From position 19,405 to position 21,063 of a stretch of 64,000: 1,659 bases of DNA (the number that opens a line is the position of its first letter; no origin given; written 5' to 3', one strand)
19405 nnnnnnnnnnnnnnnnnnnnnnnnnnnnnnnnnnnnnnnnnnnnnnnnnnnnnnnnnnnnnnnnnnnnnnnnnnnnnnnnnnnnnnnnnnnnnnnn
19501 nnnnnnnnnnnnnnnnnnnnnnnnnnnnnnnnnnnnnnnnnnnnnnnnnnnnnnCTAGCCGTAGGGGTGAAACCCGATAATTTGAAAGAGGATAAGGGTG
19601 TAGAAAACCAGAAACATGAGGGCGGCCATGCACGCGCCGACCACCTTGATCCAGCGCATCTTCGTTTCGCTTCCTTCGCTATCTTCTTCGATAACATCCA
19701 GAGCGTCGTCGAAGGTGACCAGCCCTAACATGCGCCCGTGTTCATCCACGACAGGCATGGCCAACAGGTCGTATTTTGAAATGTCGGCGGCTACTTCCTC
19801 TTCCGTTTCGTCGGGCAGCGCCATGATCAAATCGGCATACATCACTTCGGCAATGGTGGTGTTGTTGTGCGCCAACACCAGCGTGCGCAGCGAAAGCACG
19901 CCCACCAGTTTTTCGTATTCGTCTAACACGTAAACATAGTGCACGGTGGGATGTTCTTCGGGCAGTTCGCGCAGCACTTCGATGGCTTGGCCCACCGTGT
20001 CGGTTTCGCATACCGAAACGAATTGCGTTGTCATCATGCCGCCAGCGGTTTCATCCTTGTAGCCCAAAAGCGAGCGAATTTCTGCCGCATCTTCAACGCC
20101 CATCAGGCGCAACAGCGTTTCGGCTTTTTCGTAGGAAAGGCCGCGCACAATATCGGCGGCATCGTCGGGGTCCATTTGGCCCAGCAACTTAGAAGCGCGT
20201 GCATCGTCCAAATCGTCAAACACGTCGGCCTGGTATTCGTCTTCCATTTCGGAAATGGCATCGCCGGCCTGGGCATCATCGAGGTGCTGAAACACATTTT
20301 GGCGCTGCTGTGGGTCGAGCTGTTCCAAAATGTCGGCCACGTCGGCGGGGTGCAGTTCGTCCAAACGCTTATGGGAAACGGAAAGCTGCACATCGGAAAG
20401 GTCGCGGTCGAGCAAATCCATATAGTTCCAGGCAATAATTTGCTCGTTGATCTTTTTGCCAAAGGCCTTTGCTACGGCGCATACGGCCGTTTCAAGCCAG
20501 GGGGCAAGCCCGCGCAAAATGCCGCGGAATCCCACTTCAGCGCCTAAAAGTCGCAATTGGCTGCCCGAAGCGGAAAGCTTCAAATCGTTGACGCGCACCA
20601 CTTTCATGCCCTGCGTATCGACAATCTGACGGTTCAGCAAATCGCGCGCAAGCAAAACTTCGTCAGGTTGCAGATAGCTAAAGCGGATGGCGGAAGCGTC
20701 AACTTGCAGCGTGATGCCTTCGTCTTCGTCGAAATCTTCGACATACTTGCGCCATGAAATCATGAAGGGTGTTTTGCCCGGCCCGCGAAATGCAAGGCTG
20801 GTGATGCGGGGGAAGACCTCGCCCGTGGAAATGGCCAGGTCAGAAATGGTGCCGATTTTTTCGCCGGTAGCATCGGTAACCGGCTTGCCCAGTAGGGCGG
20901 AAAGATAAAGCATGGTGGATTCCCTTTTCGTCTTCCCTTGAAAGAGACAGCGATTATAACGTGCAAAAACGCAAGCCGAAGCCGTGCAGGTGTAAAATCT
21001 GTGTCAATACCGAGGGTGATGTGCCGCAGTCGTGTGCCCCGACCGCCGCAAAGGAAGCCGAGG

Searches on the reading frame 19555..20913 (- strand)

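Call 3: search_protein_families(library=pfam, proteins=[window:19555-20913:-], max_evalue=0.01)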
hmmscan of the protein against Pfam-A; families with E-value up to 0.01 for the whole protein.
window:19555-20913:- (452 aa): 4 families
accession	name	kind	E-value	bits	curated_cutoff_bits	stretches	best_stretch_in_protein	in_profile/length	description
PF03448.22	MgtE_N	-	3.6e-28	98.5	25.9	1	187-288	1-102/102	MgtE intracellular N domain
PF00571.33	CBS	-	3.2e-18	66.2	24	2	292-347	3-53/57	CBS domain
PF05239.21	PRC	-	4.6e-13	49.4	21.2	1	2-64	4-65/78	PRC-barrel domain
PF14841.11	FliG_M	-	3e-07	31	25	0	191-231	3-43/76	FliG middle domain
